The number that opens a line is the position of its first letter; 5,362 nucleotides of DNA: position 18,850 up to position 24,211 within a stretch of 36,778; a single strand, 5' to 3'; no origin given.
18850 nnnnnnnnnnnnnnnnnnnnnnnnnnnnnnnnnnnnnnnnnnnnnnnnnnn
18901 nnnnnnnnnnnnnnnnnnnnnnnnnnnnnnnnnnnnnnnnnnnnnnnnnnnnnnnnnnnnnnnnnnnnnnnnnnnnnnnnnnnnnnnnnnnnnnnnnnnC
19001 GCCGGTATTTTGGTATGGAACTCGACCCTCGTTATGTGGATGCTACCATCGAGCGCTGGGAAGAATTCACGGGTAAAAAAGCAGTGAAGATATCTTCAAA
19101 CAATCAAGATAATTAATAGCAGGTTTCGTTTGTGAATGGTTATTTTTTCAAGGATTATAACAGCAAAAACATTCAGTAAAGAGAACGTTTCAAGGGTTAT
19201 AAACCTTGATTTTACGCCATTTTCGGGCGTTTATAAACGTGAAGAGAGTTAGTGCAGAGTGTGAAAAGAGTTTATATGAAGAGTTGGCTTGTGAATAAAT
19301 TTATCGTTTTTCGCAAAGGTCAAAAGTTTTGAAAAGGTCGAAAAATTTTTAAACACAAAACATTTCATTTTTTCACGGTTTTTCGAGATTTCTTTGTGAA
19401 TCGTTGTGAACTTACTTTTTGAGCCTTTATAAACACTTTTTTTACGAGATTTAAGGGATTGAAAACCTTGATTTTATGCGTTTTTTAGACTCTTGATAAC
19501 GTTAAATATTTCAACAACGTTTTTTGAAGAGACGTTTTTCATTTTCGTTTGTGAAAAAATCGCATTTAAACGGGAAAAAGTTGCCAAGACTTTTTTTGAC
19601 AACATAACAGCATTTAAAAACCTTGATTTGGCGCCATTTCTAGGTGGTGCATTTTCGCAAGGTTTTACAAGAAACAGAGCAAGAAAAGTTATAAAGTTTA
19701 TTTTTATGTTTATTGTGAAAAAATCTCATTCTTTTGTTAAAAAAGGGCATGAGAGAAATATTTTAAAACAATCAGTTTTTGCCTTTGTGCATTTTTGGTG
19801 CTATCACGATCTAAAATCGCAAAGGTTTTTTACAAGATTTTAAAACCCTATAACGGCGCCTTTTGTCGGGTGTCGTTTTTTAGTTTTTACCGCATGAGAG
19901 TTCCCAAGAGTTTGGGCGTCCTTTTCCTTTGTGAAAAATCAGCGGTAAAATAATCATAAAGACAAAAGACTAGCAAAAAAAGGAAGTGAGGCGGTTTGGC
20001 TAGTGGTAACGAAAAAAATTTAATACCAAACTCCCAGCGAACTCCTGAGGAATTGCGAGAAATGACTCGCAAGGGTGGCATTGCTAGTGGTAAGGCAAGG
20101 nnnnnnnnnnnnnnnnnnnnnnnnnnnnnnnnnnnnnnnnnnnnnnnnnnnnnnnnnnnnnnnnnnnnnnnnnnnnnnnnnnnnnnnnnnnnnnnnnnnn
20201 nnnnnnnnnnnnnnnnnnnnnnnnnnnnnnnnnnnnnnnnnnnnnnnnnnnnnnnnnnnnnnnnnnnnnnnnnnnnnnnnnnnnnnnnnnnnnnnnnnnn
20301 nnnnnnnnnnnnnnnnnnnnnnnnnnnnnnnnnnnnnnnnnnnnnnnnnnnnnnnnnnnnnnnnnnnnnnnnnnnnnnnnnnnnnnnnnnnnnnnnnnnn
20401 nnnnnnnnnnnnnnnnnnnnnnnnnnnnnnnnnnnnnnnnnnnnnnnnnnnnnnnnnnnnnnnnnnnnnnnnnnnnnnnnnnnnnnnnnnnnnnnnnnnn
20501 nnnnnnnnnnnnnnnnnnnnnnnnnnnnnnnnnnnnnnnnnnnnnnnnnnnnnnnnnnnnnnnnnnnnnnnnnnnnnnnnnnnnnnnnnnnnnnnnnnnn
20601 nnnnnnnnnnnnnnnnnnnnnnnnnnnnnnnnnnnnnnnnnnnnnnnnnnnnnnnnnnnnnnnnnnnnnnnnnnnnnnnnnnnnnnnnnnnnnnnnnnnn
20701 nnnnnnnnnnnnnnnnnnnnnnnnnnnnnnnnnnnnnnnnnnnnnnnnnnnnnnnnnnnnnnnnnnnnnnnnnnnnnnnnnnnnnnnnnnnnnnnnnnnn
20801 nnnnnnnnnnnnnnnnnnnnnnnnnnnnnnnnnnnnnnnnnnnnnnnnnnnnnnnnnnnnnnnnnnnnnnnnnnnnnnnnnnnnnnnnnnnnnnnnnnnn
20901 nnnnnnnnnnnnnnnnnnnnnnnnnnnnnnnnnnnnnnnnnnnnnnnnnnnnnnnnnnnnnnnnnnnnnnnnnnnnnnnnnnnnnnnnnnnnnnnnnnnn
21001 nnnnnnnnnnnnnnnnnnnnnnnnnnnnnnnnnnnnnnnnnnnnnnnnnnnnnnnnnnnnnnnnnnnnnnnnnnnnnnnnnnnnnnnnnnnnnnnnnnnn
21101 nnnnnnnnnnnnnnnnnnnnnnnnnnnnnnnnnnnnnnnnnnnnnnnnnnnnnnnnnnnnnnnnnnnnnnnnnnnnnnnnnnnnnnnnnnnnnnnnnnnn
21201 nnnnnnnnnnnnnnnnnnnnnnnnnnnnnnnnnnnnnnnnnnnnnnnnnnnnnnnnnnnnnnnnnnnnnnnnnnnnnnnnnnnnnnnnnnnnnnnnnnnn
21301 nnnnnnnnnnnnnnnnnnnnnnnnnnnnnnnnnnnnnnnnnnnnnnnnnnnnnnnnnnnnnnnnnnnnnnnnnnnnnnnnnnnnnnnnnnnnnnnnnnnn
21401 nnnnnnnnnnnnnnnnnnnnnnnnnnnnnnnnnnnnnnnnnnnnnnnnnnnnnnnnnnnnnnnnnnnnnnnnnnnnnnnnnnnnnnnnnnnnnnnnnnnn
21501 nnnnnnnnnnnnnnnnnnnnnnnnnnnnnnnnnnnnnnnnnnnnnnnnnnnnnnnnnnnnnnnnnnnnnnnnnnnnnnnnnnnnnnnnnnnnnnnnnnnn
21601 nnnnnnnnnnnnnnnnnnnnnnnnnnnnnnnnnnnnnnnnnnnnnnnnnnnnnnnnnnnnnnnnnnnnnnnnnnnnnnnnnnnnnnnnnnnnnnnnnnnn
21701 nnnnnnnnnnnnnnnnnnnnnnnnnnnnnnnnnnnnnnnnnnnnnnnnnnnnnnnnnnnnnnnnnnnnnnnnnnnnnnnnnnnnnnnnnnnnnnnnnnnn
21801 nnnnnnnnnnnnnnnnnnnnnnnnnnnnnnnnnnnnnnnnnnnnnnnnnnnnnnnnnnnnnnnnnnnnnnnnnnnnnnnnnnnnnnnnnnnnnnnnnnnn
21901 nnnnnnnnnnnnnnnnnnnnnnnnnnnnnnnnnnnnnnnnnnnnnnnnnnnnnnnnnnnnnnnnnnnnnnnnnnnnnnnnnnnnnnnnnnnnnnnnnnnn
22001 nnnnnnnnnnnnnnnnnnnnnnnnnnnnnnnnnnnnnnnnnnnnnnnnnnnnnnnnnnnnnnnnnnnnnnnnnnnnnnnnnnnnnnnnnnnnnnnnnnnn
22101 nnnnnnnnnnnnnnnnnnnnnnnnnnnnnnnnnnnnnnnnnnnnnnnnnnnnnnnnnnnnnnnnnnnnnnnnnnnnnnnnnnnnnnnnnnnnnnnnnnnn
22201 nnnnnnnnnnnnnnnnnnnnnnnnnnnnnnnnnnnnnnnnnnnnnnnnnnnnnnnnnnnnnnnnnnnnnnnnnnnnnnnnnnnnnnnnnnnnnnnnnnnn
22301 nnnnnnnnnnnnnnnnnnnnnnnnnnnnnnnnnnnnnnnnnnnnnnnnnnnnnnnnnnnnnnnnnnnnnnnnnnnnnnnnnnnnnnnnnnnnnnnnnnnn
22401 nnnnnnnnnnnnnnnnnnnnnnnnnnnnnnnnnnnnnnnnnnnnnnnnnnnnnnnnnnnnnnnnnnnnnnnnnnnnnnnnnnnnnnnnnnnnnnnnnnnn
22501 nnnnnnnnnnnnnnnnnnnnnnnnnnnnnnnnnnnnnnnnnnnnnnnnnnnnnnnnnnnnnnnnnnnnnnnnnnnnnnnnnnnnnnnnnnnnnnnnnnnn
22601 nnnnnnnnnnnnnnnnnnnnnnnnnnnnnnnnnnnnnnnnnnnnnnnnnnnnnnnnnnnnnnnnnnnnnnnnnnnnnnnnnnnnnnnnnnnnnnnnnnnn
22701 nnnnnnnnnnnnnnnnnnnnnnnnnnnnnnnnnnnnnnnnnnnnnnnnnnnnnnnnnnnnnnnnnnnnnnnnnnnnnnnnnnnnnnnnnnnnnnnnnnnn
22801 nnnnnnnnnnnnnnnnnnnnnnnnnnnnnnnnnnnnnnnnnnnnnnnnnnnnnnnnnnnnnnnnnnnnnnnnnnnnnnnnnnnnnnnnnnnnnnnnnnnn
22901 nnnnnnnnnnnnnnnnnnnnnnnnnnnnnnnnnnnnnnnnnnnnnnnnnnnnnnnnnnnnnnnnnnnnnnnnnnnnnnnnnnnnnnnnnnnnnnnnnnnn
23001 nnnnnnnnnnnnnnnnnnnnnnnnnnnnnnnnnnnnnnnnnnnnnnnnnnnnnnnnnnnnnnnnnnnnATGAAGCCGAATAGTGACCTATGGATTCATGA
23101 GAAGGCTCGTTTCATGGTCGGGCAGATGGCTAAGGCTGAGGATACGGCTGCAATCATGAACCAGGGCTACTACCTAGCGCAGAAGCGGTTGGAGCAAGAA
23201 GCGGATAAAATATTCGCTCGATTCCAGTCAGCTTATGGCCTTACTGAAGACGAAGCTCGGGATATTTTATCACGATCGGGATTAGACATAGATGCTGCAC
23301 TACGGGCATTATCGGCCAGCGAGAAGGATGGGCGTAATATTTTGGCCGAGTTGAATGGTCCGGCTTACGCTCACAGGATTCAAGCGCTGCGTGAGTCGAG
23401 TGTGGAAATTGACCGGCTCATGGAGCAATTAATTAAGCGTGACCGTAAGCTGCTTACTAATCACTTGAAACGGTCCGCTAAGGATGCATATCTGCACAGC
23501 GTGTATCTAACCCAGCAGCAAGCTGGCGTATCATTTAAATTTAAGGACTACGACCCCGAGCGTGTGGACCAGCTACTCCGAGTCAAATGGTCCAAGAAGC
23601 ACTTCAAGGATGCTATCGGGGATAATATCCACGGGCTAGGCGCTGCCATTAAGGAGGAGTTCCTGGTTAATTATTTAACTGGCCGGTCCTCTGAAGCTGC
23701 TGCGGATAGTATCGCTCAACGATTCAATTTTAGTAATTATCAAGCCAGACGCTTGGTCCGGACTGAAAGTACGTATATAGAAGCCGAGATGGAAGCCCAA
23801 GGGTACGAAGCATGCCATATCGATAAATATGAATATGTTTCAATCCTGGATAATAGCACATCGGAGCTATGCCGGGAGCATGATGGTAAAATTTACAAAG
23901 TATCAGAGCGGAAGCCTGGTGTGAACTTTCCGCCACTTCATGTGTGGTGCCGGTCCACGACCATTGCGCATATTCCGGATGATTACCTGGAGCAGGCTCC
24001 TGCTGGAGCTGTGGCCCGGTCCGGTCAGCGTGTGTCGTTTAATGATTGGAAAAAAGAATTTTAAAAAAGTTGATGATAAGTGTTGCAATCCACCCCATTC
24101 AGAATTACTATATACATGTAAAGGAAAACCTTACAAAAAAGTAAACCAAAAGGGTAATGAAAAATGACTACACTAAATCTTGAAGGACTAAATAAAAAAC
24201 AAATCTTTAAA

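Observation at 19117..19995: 870-bp repeat-dense non-coding island between the methyltransferase and terS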

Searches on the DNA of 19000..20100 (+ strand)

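Call 8: search_rna_families(source=window, start=19000, end=20100, threshold=evalue, max_evalue=10)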
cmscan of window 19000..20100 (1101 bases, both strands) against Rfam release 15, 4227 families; matches with E-value up to 10: 11.
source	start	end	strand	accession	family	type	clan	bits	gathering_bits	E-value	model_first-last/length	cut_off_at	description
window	19980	20074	+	RF01964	RMST_3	Gene; lncRNA;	-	23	55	0.14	1-109/109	no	Rhabdomyosarcoma 2 associated transcript conserved region 3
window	19135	19171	+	RF01709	Lacto-rpoB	Cis-reg;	-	21.8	40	1.6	1-58/58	no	Lacto-rpoB RNA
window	19704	19827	-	RF00396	SNORA13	Gene; snRNA; snoRNA; HACA-box;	CL00028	20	53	1.1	1-134/134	no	Small nucleolar RNA SNORA13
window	19491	19571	+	RF02283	TtnuCD6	Gene; snRNA; snoRNA; CD-box;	-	17.8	50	5.9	1-72/72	no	Tetrahymena snoRNA TtnuCD6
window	19447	19510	-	RF01215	snoR97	Gene; snRNA; snoRNA; HACA-box;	-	17.7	40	9.8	1-106/106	no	Small nucleolar RNA snoR97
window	19134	19177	-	RF02060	STnc410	Gene; sRNA;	-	17.6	50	0.41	1-158/158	no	Enterobacterial sRNA STnc410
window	19605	19680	+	RF01903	mir-500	Gene; miRNA;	-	16.6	78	1.3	1-84/84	no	mir-500 microRNA precursor family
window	19823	19888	+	RF00746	mir-454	Gene; miRNA;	-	14.3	60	8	1-103/103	no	mir-454 microRNA precursor family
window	19709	19807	-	RF00452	MIR172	Gene; miRNA;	-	14.1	70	8.6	1-114/114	no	mir-172 microRNA precursor family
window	19331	19382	+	RF02563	CbSR3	Gene; antisense;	-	13.1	101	4.2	49-101/198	no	Coxiella burnetii sRNA 3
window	19887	19995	-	RF02174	SMAD5-AS1_2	Gene; lncRNA;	-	11.2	50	5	1-129/129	no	SMAD5 antisense RNA 1 conserved region 2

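Call 9: search_dna_similar(query=window:19117-19995:+, collection=phages, mode=distant, max_rows=30)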
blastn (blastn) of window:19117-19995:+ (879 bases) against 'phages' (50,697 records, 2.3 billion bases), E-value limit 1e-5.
No match.

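Call 107: search_dna_similar(query=window:19117-19995:+, collection=plasmids, mode=distant, max_rows=10, max_evalue=0.001)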
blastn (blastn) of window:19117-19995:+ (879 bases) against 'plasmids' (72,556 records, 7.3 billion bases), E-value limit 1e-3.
No match.

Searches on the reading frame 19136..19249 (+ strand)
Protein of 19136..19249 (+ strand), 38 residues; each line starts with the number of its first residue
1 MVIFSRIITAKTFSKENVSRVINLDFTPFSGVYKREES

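Call 73: search_protein_families(library=pfam, proteins=[window:19136-19249:+], max_evalue=1)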
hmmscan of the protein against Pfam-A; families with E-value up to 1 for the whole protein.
window:19136-19249:+ (38 aa): 0 families

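Call 74: search_protein_families(library=phrogs, proteins=[window:19136-19249:+], max_evalue=1)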
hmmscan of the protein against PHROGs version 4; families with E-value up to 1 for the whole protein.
window:19136-19249:+ (38 aa): 1 family
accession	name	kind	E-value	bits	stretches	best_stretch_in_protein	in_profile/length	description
phrog_34204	-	unknown function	0.14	13.5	1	13-34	11-32/46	-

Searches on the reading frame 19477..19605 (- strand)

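Call 73: search_protein_families(library=pfam, proteins=[window:19477-19605:-], max_evalue=1)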
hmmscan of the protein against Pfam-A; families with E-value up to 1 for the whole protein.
window:19477-19605:- (43 aa): 1 family
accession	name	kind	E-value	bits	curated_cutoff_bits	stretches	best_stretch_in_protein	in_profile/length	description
PF08207.18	EFP_N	-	0.05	14.1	23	1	15-32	32-49/58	Elongation factor P (EF-P) KOW-like domain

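Call 74: search_protein_families(library=phrogs, proteins=[window:19477-19605:-], max_evalue=1)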
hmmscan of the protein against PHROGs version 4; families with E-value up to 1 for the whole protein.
window:19477-19605:- (43 aa): 1 family
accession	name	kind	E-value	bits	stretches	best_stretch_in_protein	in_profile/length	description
phrog_26614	-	unknown function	0.043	15.3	1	2-38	10-45/66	-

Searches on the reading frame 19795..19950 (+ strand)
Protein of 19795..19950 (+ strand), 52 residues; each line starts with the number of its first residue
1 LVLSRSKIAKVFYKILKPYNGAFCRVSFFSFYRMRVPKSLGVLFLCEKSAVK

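Call 73: search_protein_families(library=pfam, proteins=[window:19795-19950:+], max_evalue=1)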
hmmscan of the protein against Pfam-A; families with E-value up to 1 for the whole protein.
window:19795-19950:+ (52 aa): 0 families

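Call 74: search_protein_families(library=phrogs, proteins=[window:19795-19950:+], max_evalue=1)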
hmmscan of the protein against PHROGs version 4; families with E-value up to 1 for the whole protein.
window:19795-19950:+ (52 aa): 1 family
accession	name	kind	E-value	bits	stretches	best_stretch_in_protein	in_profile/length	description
phrog_27966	-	unknown function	0.17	13.2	1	14-48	9-43/84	-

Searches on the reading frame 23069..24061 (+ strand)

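Call 80: search_protein_families(library=phrogs, proteins=[window:23069-24061:+], max_evalue=0.00001)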
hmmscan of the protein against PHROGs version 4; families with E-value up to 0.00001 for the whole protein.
window:23069-24061:+ (331 aa): 10 families
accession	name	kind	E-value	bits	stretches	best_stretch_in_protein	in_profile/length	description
phrog_115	-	head and packaging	1.1e-70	240.5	1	2-330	19-350/665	minor head protein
phrog_2841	-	head and packaging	6.6e-69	234.3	1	4-331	3-343/525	minor head protein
phrog_595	-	head and packaging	8.6e-49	168.2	1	20-330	16-329/513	head maturation protease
phrog_4728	-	head and packaging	2.9e-39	136.3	1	4-304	3-302/591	head morphogenesis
phrog_6577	-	unknown function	1.1e-28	101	1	105-306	22-234/1066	-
phrog_7625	-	head and packaging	6.3e-21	75.8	1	112-302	53-249/504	head morphogenesis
phrog_241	-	head and packaging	5.2e-17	63.1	1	204-322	179-299/679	head morphogenesis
phrog_19443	-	head and packaging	3.2e-14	53.3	1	109-306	93-289/579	minor head protein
phrog_8404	-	unknown function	1.4e-12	49.1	1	4-126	3-129/137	-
phrog_21033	-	unknown function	6.5e-07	30.2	1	246-305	7-66/265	-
